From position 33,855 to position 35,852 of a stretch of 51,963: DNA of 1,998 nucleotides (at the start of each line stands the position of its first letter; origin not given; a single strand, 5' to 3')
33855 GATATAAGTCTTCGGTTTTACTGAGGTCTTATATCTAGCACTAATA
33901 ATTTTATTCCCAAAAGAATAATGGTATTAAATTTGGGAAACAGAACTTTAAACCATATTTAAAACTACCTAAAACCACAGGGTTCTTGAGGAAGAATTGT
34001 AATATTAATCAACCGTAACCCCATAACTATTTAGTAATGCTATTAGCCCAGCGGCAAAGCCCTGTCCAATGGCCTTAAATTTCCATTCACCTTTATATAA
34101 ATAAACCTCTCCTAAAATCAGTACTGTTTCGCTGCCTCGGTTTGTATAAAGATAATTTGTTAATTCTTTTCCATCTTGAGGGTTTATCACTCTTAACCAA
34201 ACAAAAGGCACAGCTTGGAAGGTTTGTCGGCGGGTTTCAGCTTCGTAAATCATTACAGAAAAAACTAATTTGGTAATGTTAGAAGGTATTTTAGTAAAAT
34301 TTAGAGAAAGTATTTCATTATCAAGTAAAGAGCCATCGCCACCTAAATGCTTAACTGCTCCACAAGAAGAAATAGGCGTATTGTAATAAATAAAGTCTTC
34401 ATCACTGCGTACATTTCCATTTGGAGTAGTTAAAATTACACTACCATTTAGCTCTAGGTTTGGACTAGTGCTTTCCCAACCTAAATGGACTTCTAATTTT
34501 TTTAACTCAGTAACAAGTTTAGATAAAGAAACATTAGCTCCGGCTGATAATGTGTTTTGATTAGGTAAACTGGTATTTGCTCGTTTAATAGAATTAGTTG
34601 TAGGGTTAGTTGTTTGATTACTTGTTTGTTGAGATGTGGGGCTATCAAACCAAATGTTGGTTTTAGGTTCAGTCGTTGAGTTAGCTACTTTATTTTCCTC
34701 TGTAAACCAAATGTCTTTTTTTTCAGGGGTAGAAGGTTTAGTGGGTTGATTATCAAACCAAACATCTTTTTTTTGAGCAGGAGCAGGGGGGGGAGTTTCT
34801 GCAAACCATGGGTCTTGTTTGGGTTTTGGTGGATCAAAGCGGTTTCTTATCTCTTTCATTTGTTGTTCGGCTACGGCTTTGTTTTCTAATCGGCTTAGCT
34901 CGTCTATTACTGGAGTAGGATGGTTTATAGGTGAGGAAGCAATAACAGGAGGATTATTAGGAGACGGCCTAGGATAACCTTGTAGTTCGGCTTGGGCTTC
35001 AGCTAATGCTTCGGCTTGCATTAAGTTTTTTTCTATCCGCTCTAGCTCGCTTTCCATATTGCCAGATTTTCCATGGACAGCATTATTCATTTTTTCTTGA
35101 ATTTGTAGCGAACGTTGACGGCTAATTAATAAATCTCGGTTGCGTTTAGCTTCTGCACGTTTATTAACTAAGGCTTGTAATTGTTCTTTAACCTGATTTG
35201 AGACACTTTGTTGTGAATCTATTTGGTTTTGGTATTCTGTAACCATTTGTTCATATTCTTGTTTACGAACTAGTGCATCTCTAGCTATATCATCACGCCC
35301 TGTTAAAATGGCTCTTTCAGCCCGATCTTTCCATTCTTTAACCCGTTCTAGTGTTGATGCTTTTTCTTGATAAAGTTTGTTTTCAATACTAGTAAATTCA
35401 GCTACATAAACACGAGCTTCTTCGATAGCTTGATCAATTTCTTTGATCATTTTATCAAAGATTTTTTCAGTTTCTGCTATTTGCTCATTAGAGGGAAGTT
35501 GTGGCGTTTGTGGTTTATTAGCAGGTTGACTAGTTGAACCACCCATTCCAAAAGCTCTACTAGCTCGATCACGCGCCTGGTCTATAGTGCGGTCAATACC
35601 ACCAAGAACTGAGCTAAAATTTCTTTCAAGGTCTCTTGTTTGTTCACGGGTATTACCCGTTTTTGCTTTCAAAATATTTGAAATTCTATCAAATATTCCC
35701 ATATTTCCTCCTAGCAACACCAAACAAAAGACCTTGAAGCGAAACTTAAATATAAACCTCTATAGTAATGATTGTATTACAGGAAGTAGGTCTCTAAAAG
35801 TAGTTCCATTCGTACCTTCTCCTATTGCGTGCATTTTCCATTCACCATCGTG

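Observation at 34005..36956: TerD-only three-gene cluster whose last gene is a PspA(IM30)-TerD fusion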

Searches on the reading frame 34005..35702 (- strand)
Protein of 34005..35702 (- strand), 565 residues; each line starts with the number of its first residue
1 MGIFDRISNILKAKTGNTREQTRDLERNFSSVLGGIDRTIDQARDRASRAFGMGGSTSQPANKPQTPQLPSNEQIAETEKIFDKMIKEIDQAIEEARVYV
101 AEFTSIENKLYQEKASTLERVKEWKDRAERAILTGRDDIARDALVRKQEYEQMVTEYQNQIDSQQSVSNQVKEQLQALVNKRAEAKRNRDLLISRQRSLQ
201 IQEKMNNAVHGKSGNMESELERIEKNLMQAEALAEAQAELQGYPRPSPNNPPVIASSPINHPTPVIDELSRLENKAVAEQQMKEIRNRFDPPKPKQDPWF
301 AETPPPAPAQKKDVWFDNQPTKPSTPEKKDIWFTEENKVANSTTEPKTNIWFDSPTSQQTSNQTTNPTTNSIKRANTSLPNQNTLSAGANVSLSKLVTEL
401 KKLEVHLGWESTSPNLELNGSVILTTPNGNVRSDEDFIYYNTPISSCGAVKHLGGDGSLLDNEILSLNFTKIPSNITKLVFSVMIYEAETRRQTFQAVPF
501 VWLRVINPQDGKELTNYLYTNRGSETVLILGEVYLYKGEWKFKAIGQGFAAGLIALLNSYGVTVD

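Call 3: search_protein_families(library=pfam, proteins=[window:34005-35702:-], max_evalue=0.1)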
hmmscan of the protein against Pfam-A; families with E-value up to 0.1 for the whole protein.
window:34005-35702:- (565 aa): 3 families
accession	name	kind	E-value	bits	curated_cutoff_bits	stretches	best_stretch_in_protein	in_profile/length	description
PF02342.23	TerD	-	4.3e-48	163.7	25.3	1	384-560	4-187/187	TerD domain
PF04012.17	PspA_IM30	-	8.7e-24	84.8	33.9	1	73-241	19-188/220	PspA/IM30 family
PF09392.15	T3SS_needle_F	-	0.044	14.4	29.4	1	200-243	3-46/71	Type III secretion needle MxiH, YscF, SsaG, EprI, PscF, EscF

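Call 4: search_protein_families(library=ncbifam, proteins=[window:34005-35702:-], max_evalue=0.1)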
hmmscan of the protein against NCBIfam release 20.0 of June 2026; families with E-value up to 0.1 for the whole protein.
window:34005-35702:- (565 aa): 3 families
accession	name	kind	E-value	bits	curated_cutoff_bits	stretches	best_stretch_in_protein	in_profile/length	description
TIGR02977.1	phageshock_pspA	equivalog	4.7e-14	52.6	242.95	1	77-238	24-186/219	phage shock protein PspA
NF007974.0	PRK10698.1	equivalog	7.8e-10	38.8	336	1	76-237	23-185/222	phage shock protein PspA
NF045984.1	StressProtLiaH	equivalog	2.9e-07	30.4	380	1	81-239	27-186/225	stress responsive protein LiaH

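Call 5: find_homologous_proteins(query=window:34005-35702:-, max_evalue=0.00001)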
Query window:34005-35702:- (565 aa): 16 proteins with E <= 0.00001 among 8000 candidates.
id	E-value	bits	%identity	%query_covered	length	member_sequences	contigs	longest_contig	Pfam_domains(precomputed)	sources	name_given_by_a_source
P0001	0.0e+0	1256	100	100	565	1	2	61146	PF04012.18,PF02342.24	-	-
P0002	0.0e+0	1059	88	100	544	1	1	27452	PF04012.18,PF02342.24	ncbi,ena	-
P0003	5.6e-297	1004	80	100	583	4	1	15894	PF04012.18,PF02342.24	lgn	-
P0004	1.1e-277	940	75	100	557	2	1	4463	PF04012.18,PF02342.24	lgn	-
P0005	6.8e-264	895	74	100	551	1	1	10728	PF04012.18,PF02342.24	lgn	-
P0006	4.6e-247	839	67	100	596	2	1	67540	PF04012.18,PF02342.24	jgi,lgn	jgi:tellurium resistance protein TerD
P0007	3.7e-175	602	58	87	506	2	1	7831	PF04012.18,PF02342.24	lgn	-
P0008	6.6e-174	598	58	87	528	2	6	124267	PF04012.18,PF02342.24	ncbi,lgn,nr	ncbi:MAG: TerD family protein [Blastocatellia bacterium]|nr:TerD family protein [Blastocatellia bact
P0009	6.6e-170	585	58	87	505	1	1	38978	PF04012.18,PF02342.24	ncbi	ncbi:MAG: TerD family protein [Blastocatellia bacterium]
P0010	6.1e-169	581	57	87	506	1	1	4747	PF04012.18,PF02342.24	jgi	jgi:tellurium resistance protein TerD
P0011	9.2e-168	577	58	87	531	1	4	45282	PF04012.18,PF02342.24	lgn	-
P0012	1.9e-167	576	58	87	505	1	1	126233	PF04012.18,PF02342.24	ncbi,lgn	-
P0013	2.0e-167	576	57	87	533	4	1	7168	PF04012.18,PF02342.24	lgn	-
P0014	2.3e-7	48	30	26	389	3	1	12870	PF02342.24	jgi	jgi:tellurite resistance protein TerA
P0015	1.0e-6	46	31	26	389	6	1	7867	PF02342.24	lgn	-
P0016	1.6e-6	45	30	26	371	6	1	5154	PF02342.24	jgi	jgi:tellurite resistance protein TerA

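Call 15: find_encoding_contigs(protein=P0008, flank=8000, max_places=3)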
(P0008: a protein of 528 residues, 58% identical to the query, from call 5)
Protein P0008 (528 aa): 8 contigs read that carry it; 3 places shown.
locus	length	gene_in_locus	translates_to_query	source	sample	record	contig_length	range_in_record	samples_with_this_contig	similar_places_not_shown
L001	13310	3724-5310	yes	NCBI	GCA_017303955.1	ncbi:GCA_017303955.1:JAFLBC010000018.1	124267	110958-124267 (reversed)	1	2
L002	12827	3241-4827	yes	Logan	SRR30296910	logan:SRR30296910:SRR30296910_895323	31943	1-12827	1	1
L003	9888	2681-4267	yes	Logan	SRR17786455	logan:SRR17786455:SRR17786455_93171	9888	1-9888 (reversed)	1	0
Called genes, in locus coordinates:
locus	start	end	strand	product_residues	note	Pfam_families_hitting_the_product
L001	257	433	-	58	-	-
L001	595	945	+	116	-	-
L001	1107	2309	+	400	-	PF01321:Creatinase_N, PF00557:Peptidase_M24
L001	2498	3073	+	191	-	PF02342:TerD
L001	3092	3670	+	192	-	PF02342:TerD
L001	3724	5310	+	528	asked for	PF04012:PspA_IM30, PF02342:TerD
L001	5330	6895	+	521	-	PF00732:GMC_oxred_N (faint), PF01266:DAO (faint), PF13450:NAD_binding_8 (weak), PF05199:GMC_oxred_C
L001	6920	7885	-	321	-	PF23981:DUF7305 (faint)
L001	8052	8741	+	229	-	PF02678:Pirin, PF17954:Pirin_C_2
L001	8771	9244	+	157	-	PF00210:Ferritin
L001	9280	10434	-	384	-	PF07690:MFS_1, PF13347:MFS_2, PF00083:Sugar_tr, PF12832:MFS_1_like, PF05977:MFS_3 (weak), PF07690:MFS_1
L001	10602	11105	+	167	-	-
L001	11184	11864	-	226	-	PF00578:AhpC-TSA, PF08534:Redoxin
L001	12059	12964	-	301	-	PF00582:Usp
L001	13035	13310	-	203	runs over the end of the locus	PF01121:CoaE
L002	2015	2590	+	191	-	PF02342:TerD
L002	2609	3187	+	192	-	PF02342:TerD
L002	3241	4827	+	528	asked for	PF04012:PspA_IM30, PF02342:TerD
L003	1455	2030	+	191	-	PF02342:TerD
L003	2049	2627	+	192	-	PF02342:TerD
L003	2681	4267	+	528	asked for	PF04012:PspA_IM30, PF02342:TerD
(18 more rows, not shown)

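Call 16: find_encoding_contigs(protein=P0006, flank=8000, max_places=2)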
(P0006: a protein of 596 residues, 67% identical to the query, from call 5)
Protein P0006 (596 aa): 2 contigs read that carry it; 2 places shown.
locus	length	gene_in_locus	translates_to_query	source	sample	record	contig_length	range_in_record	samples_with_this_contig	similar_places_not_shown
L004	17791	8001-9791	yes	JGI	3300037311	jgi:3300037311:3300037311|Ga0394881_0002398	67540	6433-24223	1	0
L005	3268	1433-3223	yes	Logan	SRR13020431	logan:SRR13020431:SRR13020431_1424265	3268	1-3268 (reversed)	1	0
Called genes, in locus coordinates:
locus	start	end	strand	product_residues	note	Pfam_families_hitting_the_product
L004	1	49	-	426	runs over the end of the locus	PF00069:Pkinase, PF03109:ABC1 (faint), PF07714:PK_Tyr_Ser-Thr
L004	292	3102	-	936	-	PF08487:VIT, PF13757:VIT_2, PF00092:VWA, PF13519:VWA_2, PF13768:VWA_3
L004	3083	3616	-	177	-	PF13411:MerR_1 (weak)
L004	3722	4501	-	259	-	PF00072:Response_reg, PF04397:LytTR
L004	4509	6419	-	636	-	PF06580:His_kinase, PF02518:HATPase_c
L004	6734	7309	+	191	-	PF02342:TerD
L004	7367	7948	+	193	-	PF02342:TerD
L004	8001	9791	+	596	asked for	PF04012:PspA_IM30, PF02342:TerD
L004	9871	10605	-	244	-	PF04366:Ysc84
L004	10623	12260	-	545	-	PF16697:Yop-YscD_cpl (weak), PF00498:FHA, PF01590:GAF, PF13492:GAF_3, PF02518:HATPase_c, PF14501:HATPase_c_5 (weak)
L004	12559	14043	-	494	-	PF10134:RPA, PF01051:Rep3_N (faint)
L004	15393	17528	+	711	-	PF02897:Peptidase_S9_N, PF00326:Peptidase_S9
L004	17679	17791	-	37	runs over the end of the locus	-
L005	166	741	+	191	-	PF02342:TerD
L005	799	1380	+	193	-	PF02342:TerD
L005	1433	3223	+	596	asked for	PF04012:PspA_IM30, PF02342:TerD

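Call 17: find_encoding_contigs(protein=P0002, flank=8000, max_places=2)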
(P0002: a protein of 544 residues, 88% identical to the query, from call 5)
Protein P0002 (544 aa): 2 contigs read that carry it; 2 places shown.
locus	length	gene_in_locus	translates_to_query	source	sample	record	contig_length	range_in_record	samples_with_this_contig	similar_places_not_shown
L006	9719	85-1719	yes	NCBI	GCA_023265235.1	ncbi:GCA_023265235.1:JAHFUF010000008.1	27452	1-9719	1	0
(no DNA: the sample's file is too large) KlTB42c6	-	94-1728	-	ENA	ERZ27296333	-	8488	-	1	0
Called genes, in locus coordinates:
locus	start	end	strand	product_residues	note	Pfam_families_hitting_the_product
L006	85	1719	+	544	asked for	PF04012:PspA_IM30, PF02342:TerD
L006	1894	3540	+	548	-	PF00135:COesterase, PF20434:BD-FAE, PF07859:Abhydrolase_3 (faint)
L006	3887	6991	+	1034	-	-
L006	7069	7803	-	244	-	PF20247:DUF6602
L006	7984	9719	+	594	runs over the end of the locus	PF12469:Cmr2_N, PF18182:mCpol, PF22335:Cas10-Cmr2_palm2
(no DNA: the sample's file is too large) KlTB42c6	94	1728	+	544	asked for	PF04012:PspA_IM30, PF02342:TerD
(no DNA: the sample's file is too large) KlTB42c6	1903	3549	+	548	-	PF00135:COesterase, PF20434:BD-FAE, PF07859:Abhydrolase_3 (faint)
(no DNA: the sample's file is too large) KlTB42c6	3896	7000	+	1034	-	-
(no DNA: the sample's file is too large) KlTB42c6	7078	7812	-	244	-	PF20247:DUF6602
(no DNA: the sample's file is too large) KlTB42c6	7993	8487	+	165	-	?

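Call 19: find_related_loci(query=A1, collection=genome_contigs, flank=8000)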
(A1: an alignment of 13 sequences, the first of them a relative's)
Query A1 (565 aa) in genome_contigs; peptide patterns used: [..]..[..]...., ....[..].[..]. (x = any residue, [..] = any of these).
600 stretches matched a pattern (row limit reached: there are more); 498 encode a relative of the query (tblastn E <= 1e-3); the best 80 are kept; 80 distinct loci.
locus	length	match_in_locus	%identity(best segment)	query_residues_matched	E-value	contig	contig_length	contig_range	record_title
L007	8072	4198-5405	45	373-564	2e-43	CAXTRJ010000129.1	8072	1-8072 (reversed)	MAG TPA_asm: uncultured Sphingomonas sp. isolate public_SRR12240184_metawrap_bin.3 genome assembly, contig: public_SRR12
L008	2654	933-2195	42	384-564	6e-43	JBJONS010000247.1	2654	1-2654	MAG: Pseudomonadota bacterium isolate umpqua_2019_sw_WHONDRS-S19S_0079_B_bin.20 scaffold_1519438, whole genome shotgun s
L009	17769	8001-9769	43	384-564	1e-42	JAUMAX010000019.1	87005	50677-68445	MAG: Porphyrobacter sp. isolate P_PORP NODE_258_length_87005_cov_2.656622, whole genome shotgun sequence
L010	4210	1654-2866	42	384-564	1e-42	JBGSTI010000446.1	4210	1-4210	MAG: Sphingomonadaceae bacterium isolate JTS-AC401 k141_3729622, whole genome shotgun sequence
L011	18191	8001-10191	43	318-562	9e-42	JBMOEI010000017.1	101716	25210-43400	MAG: Desulfuromonadaceae bacterium isolate Deming_bin.100 contig243, whole genome shotgun sequence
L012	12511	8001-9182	42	367-564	7e-42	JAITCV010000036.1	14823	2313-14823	MAG: Azoarcus sp. isolate Nm470_bin107 k119_496466, whole genome shotgun sequence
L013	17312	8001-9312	43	380-564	2e-41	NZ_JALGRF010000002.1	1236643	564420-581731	Streptomyces sp. APSN-46.1 NODE_2_length_1236643_cov_189.868436, whole genome shotgun sequence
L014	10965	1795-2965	42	384-564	2e-41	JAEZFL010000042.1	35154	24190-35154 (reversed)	MAG: Proteobacteria bacterium isolate OH_CBrB_50 k127_2120502, whole genome shotgun sequence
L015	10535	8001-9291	43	380-564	2e-41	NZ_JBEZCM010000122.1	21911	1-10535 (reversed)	Streptomyces sp. NPDC040724 NPDC040724_61_D2.ctg-0122, whole genome shotgun sequence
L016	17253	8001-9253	41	384-564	3e-41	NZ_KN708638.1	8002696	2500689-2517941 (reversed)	Streptomyces sp. CT34 Scaffold1, whole genome shotgun sequence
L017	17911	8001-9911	43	384-564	4e-41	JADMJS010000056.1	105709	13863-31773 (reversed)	MAG: Myxococcales bacterium isolate MAG_44 NODE_162_length_105709_cov_10.852367, whole genome shotgun sequence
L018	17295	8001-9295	39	354-564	5e-41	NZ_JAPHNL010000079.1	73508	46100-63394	Streptomyces beihaiensis strain GXMU-J5 lcl_J5_trimmed_assembled_contig_17, whole genome shotgun sequence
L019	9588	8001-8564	40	384-564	6e-41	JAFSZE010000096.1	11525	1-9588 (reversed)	MAG: Desulfovibrionaceae bacterium isolate RGIG3607 Goat_Rumen.Co__c1305172, whole genome shotgun sequence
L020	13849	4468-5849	43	380-564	7e-41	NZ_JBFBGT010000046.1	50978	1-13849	Streptomyces sp. NPDC089795 NPDC089795_189_F12.ctg-0046, whole genome shotgun sequence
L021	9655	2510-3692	43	384-564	6e-41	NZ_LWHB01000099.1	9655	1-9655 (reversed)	Suttonella ornithocola strain CCUG 49457 IonXpress_016_rawlib.basecaller_c99, whole genome shotgun sequence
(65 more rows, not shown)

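Call 25: search_protein_families(library=padloc, proteins=[window:34005-35702:-], max_evalue=0.01)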
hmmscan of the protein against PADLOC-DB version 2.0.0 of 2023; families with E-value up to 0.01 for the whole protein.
window:34005-35702:- (565 aa): 0 families

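Call 26: find_encoding_contigs(protein=P0003, flank=8000, max_places=1)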
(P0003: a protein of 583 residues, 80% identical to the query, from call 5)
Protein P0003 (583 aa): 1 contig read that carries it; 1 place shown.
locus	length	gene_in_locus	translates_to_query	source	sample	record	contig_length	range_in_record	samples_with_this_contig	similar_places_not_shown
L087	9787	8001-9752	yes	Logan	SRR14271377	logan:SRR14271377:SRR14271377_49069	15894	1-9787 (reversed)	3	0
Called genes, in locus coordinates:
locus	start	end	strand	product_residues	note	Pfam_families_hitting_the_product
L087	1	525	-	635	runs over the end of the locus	PF06580:His_kinase, PF02518:HATPase_c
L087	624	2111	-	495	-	PF00072:Response_reg, PF00158:Sigma54_activat, PF01078:Mg_chelatase (faint), PF14532:Sigma54_activ_2, PF07728:AAA_5, PF25601:AAA_lid_14, PF02954:HTH_8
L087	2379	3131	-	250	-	PF00691:OmpA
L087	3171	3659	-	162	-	-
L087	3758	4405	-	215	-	PF13441:Gly-zipper_YMGG (weak)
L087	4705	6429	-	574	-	PF00512:HisKA, PF02518:HATPase_c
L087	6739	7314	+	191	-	PF02342:TerD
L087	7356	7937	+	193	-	PF02342:TerD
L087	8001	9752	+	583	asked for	PF04012:PspA_IM30, PF02342:TerD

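Call 27: find_encoding_contigs(protein=P0012, flank=8000, max_places=1)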
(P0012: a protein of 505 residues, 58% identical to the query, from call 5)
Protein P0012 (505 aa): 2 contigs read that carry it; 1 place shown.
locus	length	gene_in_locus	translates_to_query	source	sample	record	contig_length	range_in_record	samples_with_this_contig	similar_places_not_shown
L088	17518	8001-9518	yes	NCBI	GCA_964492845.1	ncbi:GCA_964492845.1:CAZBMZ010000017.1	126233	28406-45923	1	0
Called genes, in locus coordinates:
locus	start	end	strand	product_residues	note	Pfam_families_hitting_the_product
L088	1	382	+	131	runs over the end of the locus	-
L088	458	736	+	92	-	PF17653:DUF5522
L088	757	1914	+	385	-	-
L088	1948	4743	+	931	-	PF00069:Pkinase, PF07714:PK_Tyr_Ser-Thr, PF06293:Kdo, PF00069:Pkinase, PF12796:Ank_2, PF13637:Ank_4, PF12796:Ank_2, PF13637:Ank_4, +9 more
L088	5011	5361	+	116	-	-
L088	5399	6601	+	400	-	PF01321:Creatinase_N, PF00557:Peptidase_M24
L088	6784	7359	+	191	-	PF02342:TerD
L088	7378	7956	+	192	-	PF02342:TerD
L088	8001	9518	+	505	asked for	PF04012:PspA_IM30, PF02342:TerD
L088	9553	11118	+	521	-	PF00732:GMC_oxred_N (faint), PF01266:DAO (faint), PF13450:NAD_binding_8 (weak), PF05199:GMC_oxred_C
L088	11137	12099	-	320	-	PF23981:DUF7305 (faint)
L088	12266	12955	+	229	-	PF02678:Pirin, PF17954:Pirin_C_2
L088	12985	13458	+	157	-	PF00210:Ferritin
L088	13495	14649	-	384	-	PF07690:MFS_1, PF12832:MFS_1_like, PF00083:Sugar_tr, PF13347:MFS_2, PF05977:MFS_3 (weak), PF07690:MFS_1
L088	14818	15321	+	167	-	-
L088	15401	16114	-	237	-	PF00578:AhpC-TSA, PF08534:Redoxin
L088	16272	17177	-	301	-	PF00582:Usp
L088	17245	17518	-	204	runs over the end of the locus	PF01121:CoaE, PF13238:AAA_18 (faint)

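Call 28: find_encoding_contigs(protein=P0005, flank=8000, max_places=1)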
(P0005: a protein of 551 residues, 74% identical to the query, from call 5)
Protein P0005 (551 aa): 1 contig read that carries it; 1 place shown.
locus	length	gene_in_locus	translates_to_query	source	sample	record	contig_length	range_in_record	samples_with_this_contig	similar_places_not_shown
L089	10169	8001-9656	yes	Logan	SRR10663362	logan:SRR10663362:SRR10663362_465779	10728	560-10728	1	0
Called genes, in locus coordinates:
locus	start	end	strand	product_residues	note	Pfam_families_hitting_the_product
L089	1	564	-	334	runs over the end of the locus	PF00294:PfkB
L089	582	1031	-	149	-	PF04238:DUF420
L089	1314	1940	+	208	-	PF04542:Sigma70_r2, PF08281:Sigma70_r4_2, PF04545:Sigma70_r4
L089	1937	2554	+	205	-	PF14499:DUF4437 (weak), PF12973:Cupin_7, PF07883:Cupin_2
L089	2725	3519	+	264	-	PF01738:DLH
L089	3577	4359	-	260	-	PF00072:Response_reg, PF04397:LytTR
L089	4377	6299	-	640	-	PF06580:His_kinase, PF02518:HATPase_c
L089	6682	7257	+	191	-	PF02342:TerD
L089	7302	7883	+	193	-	PF02342:TerD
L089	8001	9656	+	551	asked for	PF04012:PspA_IM30, PF02342:TerD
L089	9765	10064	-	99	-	PF06127:Mpo1-like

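Call 29: search_protein_representatives(alignment_id=A1)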
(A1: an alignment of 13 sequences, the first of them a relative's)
Query: 13 sequences, 569 profile positions. Proteins with E-value up to 0.001 (for the whole library): 5854; up to 1e-10: 2484; up to 1e-30: 166. The best 150 are listed.
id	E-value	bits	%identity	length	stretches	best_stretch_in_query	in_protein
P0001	0.0e+00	1090.8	-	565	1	1-569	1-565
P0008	8.7e-281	949.0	-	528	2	74-569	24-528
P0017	2.6e-100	353.2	-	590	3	289-566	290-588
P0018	4.6e-94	332.6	-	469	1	64-568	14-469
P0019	1.8e-74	267.9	-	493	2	268-568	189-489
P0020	3.3e-66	240.6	-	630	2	380-568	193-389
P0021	8.0e-58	212.9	-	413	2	387-568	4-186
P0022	9.8e-58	212.6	-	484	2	301-566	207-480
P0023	1.5e-54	202.1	-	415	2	386-567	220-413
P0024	6.8e-53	196.7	-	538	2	386-567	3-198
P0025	2.3e-52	194.9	-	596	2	402-569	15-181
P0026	3.1e-48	181.3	-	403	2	387-568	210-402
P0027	1.4e-47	179.1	-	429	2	387-568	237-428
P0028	1.6e-46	175.6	-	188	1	385-566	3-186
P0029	1.1e-44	169.6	-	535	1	386-568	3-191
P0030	1.2e-44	169.4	-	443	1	354-569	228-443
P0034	4.5e-42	160.9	-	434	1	88-564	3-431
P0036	2.9e-41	158.3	-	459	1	361-569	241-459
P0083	1.3e-34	136.3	-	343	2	70-372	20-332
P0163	4.3e-31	124.7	-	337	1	68-428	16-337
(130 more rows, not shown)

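Call 30: predict_structure(alignment_id=A1)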
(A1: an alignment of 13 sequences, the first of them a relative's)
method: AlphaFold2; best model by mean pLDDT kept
length: 565 residues; sequences in the alignment: 13
mean_pLDDT: 59.4   pTM: 0.34
mean pLDDT of the five models: 59.4, 56.8, 54.9, 52.8, 51.0
residues with pLDDT >= 90: 25; 70-90: 184; 50-70: 168; < 50: 188
segments of 3 or more residues with pLDDT < 50: 1-22, 52-69, 211-216, 235-269, 290-388
pLDDT, mean of each block of 10 residues (from residue 1): 41 44 52 57 58 37 38 66 78 78 81 90 91 87 92 88 79 78 78 69 57 47 63 49 35 29 42 60 60 46 40 30 32 27 25 26 26 32 46 75 81 66 72 64 61 63 80 81 62 60 81 75 57 79 64 55 50
secondary structure, 60 per line:
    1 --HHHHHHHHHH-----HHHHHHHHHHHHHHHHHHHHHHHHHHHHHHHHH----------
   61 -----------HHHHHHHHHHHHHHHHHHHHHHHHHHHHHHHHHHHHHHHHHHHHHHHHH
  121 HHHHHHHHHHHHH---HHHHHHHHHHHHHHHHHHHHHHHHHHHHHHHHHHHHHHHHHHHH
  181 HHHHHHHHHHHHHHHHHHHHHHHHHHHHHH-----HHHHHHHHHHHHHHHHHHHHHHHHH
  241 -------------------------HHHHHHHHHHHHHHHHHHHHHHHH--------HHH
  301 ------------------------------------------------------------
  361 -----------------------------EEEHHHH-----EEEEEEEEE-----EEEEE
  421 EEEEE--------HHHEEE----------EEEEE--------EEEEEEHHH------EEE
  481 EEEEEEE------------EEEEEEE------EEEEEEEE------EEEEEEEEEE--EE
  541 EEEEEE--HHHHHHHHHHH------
elements in order: H3-12 H18-50 H72-133 H137-210 H216-240 H266-289 E390-392 H393-396 E402-410 E416-425 E437-439 E450-454 E463-468 E478-487 E500-506 E513-520 E527-536 E539-546 H549-559
